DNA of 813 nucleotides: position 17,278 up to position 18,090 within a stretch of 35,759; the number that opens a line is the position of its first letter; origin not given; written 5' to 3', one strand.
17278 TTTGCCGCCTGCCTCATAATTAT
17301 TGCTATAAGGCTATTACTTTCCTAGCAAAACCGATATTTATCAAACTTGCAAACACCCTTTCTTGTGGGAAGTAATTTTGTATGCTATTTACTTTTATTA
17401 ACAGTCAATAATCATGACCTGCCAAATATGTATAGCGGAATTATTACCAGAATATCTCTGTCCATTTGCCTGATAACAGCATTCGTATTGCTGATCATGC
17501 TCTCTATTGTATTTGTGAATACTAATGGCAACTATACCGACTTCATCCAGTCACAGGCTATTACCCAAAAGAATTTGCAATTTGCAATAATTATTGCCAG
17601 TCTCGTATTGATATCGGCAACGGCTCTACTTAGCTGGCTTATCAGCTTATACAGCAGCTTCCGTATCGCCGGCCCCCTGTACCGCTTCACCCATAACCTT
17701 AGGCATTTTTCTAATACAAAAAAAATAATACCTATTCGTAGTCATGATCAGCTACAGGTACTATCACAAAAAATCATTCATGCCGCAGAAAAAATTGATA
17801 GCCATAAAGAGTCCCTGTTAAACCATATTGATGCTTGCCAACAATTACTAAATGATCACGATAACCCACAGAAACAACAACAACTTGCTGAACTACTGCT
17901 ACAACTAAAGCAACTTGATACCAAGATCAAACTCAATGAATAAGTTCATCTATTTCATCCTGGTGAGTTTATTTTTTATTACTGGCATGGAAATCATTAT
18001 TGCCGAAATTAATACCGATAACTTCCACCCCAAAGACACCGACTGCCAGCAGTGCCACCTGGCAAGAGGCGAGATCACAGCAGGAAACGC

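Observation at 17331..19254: Heptahaem periplasmic cytochrome bracketed by two paralogous HAMP-only membrane proteins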

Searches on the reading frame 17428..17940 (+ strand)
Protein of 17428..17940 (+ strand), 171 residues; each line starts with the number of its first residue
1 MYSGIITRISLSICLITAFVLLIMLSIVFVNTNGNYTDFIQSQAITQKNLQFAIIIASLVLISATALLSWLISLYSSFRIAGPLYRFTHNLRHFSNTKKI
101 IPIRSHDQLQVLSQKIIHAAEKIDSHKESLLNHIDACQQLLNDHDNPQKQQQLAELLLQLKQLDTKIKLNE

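Call 4: search_protein_families(library=pfam, proteins=[window:17428-17940:+], max_evalue=1)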
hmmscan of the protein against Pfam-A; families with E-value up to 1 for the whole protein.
seq(171 aa): 3 families
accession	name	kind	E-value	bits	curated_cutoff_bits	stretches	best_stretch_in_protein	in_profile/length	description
PF22571.1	LiaI-LiaF-TM_PspC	-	0.058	13.6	27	1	9-87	40-118/142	PspC transmembrane region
PF07264.17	EI24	-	0.17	12.4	32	1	11-85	18-87/199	Sulfate transporter CysZ/Etoposide-induced protein 2.4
PF09622.15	DUF2391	-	0.49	10.2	22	1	14-72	184-241/275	Putative integral membrane protein (DUF2391)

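Call 5: search_protein_families(library=ncbifam, proteins=[window:17428-17940:+], max_evalue=1)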
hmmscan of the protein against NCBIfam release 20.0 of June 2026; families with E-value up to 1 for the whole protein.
seq(171 aa): 5 families
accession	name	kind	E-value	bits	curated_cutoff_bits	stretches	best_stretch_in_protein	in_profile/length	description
NF012163.2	BaeS_SmeS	equivalog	0.002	17.1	500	1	47-129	162-239/457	sensor histidine kinase efflux regulator BaeS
NF009082.0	PRK12417.1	equivalog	0.0062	15.2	353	1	48-84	128-164/406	accessory Sec system protein translocase subunit SecY2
NF041714.1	arsenate_red_ArrA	equivalog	0.073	11.1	1600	1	71-133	97-158/848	arsenate respiratory reductase molybdopterin-containing subunit ArrA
NF001851.0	PRK00571.2-4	equivalog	0.34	11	131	1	109-168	77-133/135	F0F1 ATP synthase subunit epsilon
NF033218.1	anchor_AmaP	equivalog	0.68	9.7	55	0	5-76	3-71/166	alkaline shock response membrane anchor protein AmaP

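Call 7: find_homologous_proteins(query=window:17428-17940:+)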
Query seq(171 aa) (171 aa): 25 proteins with E <= 0.001 among 79 candidates.
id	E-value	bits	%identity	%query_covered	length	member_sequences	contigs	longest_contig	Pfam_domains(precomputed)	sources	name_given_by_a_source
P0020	3.4e-87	308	100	87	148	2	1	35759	-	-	-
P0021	6.9e-70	252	71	87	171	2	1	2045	-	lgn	-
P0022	3.4e-61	223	65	100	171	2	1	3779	-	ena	-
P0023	1.2e-54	202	62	100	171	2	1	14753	-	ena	-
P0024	2.7e-50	188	57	100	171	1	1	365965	-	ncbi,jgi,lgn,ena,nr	ncbi:MAG: hypothetical protein OEY36_03505 [Gammaproteobacteria bacterium]|nr:hypothetical protein [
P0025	2.4e-39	152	46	99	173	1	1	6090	-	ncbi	-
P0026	1.2e-36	144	47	87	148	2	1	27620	-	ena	-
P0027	2.2e-21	94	37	98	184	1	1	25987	-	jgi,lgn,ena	-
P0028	3.4e-19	87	31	97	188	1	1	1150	-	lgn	-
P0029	6.7e-19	86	32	95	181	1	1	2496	-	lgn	-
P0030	1.6e-18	85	35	81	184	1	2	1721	-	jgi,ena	-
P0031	2.2e-18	84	33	96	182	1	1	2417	-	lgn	-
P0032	1.1e-17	82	31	98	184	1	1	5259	-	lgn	-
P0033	1.3e-16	79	30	96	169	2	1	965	-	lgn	-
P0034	3.1e-16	77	36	79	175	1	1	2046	-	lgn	-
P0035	6.6e-16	76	30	98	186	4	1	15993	-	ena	-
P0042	3.9e-13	67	28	96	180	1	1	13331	-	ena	-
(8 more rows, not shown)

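Call 17: find_encoding_contigs(protein=P0035, flank=6000, max_places=2)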
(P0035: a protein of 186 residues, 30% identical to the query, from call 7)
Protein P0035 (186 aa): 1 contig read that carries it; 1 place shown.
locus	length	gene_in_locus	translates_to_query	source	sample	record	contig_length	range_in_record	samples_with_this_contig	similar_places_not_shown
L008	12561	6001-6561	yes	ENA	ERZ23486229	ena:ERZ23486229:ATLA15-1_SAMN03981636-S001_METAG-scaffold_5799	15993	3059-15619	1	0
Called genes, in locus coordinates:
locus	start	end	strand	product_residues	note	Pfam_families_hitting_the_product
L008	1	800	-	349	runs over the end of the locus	PF04613:LpxD, PF25084:LbH_EIF2B (weak), PF25087:GMPPB_C (faint), PF00132:Hexapep, PF14602:Hexapep_2 (faint), PF00132:Hexapep, PF25084:LbH_EIF2B (weak), PF00132:Hexapep (weak)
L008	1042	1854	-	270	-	PF05148:Methyltransf_8 (weak), PF13489:Methyltransf_23, PF08241:Methyltransf_11, PF08242:Methyltransf_12 (weak), PF13649:Methyltransf_25, PF13847:Methyltransf_31 (weak)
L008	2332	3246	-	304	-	PF03547:Mem_trans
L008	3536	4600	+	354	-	PF01544:CorA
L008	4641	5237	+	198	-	PF09335:VTT_dom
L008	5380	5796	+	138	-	PF02635:DsrE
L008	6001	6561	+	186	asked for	-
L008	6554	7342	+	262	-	PF14522:Cytochrome_C7 (faint), PF14537:Cytochrom_c3_2 (weak), PF22113:Mtrc-MtrF_II-IV_dom (faint), PF09699:Paired_CXXCH_1 (weak)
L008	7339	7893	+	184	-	-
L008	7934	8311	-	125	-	-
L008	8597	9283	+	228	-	PF14522:Cytochrome_C7 (faint), PF24734:DUF7685 (faint), PF09699:Paired_CXXCH_1 (faint)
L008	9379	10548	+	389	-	PF25021:TEN_NHL (faint), PF01436:NHL (faint), PF17170:DUF5128 (weak)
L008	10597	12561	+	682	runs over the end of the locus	-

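Call 18: find_encoding_contigs(protein=P0042, flank=6000, max_places=2)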
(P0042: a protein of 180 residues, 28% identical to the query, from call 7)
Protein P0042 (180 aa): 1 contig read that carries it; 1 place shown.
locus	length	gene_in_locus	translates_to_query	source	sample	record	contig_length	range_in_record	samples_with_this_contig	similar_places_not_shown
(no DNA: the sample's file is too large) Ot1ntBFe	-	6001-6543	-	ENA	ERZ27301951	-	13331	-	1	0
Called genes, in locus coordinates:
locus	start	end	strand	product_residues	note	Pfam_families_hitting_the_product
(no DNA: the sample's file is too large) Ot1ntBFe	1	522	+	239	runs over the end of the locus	PF00672:HAMP (faint)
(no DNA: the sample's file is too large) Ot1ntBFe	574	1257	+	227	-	PF00512:HisKA (weak), PF02518:HATPase_c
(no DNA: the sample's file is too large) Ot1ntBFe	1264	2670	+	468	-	PF00072:Response_reg, PF00158:Sigma54_activat, PF14532:Sigma54_activ_2, PF07728:AAA_5 (weak), PF25601:AAA_lid_14, PF02954:HTH_8 (weak)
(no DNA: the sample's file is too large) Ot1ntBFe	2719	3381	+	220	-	PF08238:Sel1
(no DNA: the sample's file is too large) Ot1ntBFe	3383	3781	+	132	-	PF13442:Cytochrome_CBB3, PF00034:Cytochrom_C (weak)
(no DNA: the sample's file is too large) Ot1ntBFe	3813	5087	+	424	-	PF07494:Reg_prop (faint)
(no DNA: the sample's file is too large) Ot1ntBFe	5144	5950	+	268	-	PF13675:PilJ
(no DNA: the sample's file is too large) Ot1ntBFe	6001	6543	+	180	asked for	-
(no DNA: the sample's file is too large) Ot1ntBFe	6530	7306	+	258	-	PF14522:Cytochrome_C7 (faint), PF14537:Cytochrom_c3_2 (weak), PF09699:Paired_CXXCH_1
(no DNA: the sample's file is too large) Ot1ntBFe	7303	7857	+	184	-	-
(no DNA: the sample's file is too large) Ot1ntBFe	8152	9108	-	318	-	PF04055:Radical_SAM, PF13186:SPASM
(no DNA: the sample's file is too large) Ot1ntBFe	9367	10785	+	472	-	PF07732:Cu-oxidase_3, PF07731:Cu-oxidase_2 (weak), PF00394:Cu-oxidase (faint), PF00034:Cytochrom_C (weak)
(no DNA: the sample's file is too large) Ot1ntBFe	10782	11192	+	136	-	-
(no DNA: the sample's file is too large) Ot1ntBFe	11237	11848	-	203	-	?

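Call 19: find_encoding_contigs(protein=P0027, flank=6000, max_places=2)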
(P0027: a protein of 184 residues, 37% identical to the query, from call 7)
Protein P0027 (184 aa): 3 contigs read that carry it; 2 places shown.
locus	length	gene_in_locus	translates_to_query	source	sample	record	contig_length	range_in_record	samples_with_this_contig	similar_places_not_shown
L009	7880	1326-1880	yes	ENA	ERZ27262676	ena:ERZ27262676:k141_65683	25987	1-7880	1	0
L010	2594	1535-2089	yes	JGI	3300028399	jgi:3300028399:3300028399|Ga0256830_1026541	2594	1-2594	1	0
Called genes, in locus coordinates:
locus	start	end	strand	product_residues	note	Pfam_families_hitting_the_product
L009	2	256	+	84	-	?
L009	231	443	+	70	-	-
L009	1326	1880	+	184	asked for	-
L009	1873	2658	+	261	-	PF14522:Cytochrome_C7 (faint), PF22113:Mtrc-MtrF_II-IV_dom (faint), PF14537:Cytochrom_c3_2 (weak), PF09699:Paired_CXXCH_1 (weak)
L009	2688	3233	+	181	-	-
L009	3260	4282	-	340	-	PF14495:Cytochrom_C550 (faint), PF13442:Cytochrome_CBB3, PF00034:Cytochrom_C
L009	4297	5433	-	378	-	PF00034:Cytochrom_C (weak), PF13442:Cytochrome_CBB3, PF00034:Cytochrom_C, PF13442:Cytochrome_CBB3, PF00034:Cytochrom_C, PF13442:Cytochrome_CBB3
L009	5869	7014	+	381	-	PF08450:SGL (faint), PF17170:DUF5128 (faint), PF25021:TEN_NHL (faint), PF06739:SBBP (faint), PF01436:NHL (weak)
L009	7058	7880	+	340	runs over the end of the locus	PF14522:Cytochrome_C7 (faint), PF09699:Paired_CXXCH_1 (faint), PF14537:Cytochrom_c3_2 (faint)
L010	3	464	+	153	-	?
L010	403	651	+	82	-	-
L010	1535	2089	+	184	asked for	-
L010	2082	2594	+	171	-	?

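Call 25: search_solved_structures(query=A1, max_evalue=10, show_alignments=3)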
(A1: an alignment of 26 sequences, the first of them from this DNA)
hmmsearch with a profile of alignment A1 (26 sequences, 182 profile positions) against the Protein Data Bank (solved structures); distinct sequences matched with E-value up to 10: 26.
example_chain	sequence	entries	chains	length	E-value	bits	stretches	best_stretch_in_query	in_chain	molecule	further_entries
6b3o_A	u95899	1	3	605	0.084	15.7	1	122-175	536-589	Spike glycoprotein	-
4f6r_C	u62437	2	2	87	0.17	14.8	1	110-160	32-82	Stathmin-like domain R1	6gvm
9f07_C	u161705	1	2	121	0.3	14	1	110-160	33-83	Stathmin-4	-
8ek4_A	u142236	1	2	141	0.33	13.8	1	120-179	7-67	Ice-binding protein TIP-99a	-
8oyv_A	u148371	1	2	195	1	12.2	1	109-177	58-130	De novo designed soluble Claudin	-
8p1y_AAA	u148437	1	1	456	1.2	12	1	119-178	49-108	Serine--tRNA ligase, cytoplasmic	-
6gir_A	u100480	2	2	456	1.2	12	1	119-178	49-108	Serine--tRNA ligase, cytoplasmic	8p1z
6klt_B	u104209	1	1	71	1.4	11.8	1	118-152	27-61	Troponin T, cardiac muscle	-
6klu_B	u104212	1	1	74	1.4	11.8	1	118-153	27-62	Troponin T, cardiac muscle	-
5cws_D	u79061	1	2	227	1.4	11.8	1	118-177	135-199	Nucleoporin NUP49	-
7tbi_N1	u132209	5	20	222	1.5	11.7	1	118-177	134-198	Nup57 | NUP58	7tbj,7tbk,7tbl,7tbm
5oi7_A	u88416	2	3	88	1.7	11.5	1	118-177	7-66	Centrosomal protein of 85 kDa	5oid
2xzr_A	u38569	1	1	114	1.9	11.3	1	117-178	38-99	IMMUNOGLOBULIN-BINDING PROTEIN EIBD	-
9rld_L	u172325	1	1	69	2.5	10.9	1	120-175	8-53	Major outer membrane lipoprotein Lpp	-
6kos_A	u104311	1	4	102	2.9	10.8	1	108-158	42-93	SUWA (Super WA20)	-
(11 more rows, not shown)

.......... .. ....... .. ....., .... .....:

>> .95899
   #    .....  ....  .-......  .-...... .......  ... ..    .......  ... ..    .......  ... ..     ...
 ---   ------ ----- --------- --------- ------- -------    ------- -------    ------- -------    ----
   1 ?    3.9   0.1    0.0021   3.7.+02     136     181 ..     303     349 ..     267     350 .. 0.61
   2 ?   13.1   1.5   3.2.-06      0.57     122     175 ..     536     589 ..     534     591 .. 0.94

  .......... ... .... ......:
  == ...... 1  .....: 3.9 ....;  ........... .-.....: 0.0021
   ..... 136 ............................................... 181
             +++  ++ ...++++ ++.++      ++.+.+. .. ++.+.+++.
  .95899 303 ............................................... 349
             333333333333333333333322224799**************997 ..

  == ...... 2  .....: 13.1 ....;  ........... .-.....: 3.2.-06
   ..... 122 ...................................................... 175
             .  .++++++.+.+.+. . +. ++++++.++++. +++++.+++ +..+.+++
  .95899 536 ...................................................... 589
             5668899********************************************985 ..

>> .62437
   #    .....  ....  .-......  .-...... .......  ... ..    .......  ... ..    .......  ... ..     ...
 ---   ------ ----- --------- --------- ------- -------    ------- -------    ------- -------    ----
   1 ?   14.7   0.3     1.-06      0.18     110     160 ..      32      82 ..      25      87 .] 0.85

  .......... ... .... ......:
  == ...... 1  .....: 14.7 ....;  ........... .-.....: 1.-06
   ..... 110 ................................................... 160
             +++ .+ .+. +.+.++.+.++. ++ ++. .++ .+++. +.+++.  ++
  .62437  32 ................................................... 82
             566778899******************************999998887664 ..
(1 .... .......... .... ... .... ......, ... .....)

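Call 27: find_related_loci(query=A1, collection=genome_contigs, flank=8000)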
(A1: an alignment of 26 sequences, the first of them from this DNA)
Query A1 (171 aa) in genome_contigs; peptide patterns used: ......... (x = any residue, [..] = any of these).
29 stretches matched a pattern; 28 encode a relative of the query (tblastn E <= 1e-3); 28 distinct loci.
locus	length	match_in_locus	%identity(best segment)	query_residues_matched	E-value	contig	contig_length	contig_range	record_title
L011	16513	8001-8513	57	1-171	6e-60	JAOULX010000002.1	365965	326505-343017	MAG: Gammaproteobacteria bacterium isolate 8_1_Jan_SF_Bin98 8_1_Jan_SF_Bin98_scaffold_5_c1, whole genome shotgun sequenc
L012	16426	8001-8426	36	5-143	4e-20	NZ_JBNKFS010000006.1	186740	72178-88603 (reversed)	MAG: Sedimenticola sp. isolate E1E2.bin.5.strict NODE_6_length_186740_cov_11.241596, whole genome shotgun sequence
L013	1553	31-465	30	5-147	2e-23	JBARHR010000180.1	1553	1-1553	MAG: Gallionella sp. isolate MFD06487_ilm_asm_bin4 k127_72732, whole genome shotgun sequence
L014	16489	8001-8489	31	5-169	1e-21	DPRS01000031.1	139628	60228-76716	MAG TPA_asm: Oxalobacteraceae bacterium isolate UBA8502 contig_545, whole genome shotgun sequence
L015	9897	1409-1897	29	5-169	5e-21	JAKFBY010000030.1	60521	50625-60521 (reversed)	MAG: Paucimonas sp. isolate LC007 contig-124_478, whole genome shotgun sequence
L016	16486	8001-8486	31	5-168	1e-20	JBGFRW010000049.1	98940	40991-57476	MAG: Pseudomonadota bacterium isolate BA1A30.2019.Bin.63 NODE_118_length_98940_cov_5.003461, whole genome shotgun sequen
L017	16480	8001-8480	33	5-166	2e-20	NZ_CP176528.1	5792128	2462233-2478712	Noviherbaspirillum sp. ST 5-3 chromosome, complete genome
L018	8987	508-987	32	5-166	4e-20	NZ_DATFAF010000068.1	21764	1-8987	MAG: Noviherbaspirillum sp. isolate SMAG_U8494 k141_561226, whole genome shotgun sequence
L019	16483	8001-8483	32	23-171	8e-20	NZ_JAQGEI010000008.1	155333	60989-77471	Sedimenticola hydrogenitrophicus strain SN1189 8, whole genome shotgun sequence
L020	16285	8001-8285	39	35-130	2e-18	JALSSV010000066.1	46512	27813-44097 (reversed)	MAG: Chromatiales bacterium isolate 356-308_metabat2_scaf2bin.072 356-308_scaffold_405_c1, whole genome shotgun sequence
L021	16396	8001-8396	31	6-135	6e-16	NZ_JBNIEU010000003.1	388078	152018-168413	Aestuariirhabdus sp. LZHN29 LZHN29_scaffold3, whole genome shotgun sequence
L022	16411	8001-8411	33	31-169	3e-18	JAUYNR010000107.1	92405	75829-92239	MAG: Oxalobacteraceae bacterium isolate C4_concoct.bin.115_sub C4_k141_160707, whole genome shotgun sequence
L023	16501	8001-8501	25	5-169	2e-16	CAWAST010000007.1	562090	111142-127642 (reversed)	MAG: uncultured beta proteobacterium isolate MFD02832.bin.1.76 genome assembly, contig: contig_5397, whole genome shotgu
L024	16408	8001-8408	28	36-169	3e-15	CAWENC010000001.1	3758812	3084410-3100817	MAG: uncultured beta proteobacterium isolate MFD02832.bin.1.115 genome assembly, contig: contig_3885, whole genome shotg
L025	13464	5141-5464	35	5-110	1e-14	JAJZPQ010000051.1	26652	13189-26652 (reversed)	MAG: Proteobacteria bacterium isolate SKS1.bin129 NODE_3170_length_26652_cov_6.224467, whole genome shotgun sequence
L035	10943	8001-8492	24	8-161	3e-6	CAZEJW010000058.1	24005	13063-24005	MAG TPA_asm: uncultured Leptospirales bacterium isolate binchicken_co42_224 genome assembly, contig: NODE_2448_length_24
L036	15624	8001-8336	28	10-109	2e-5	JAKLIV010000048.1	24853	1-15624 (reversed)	MAG: Spirochaetes bacterium isolate RA.bin95 RA.bin95_48, whole genome shotgun sequence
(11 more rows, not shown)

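Call 42: predict_structure(alignment_id=A4)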
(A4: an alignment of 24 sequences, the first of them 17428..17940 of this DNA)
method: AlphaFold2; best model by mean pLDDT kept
length: 171 residues; sequences in the alignment: 24
mean_pLDDT: 75.0   pTM: 0.42
mean pLDDT of the five models: 75.0, 75.0, 74.2, 72.9, 70.6
residues with pLDDT >= 90: 0; 70-90: 131; 50-70: 37; < 50: 3
segments of 3 or more residues with pLDDT < 50: none
pLDDT, mean of each block of 10 residues (from residue 1): 67 79 71 62 70 80 81 77 75 72 66 79 83 85 77 83 73 38
secondary structure, 60 per line:
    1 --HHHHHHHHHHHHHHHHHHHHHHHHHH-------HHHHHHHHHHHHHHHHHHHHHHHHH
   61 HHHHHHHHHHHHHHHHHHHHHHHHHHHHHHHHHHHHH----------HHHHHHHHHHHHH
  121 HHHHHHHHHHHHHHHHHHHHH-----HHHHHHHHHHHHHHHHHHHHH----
elements in order: H3-28 H36-97 H108-141 H147-167
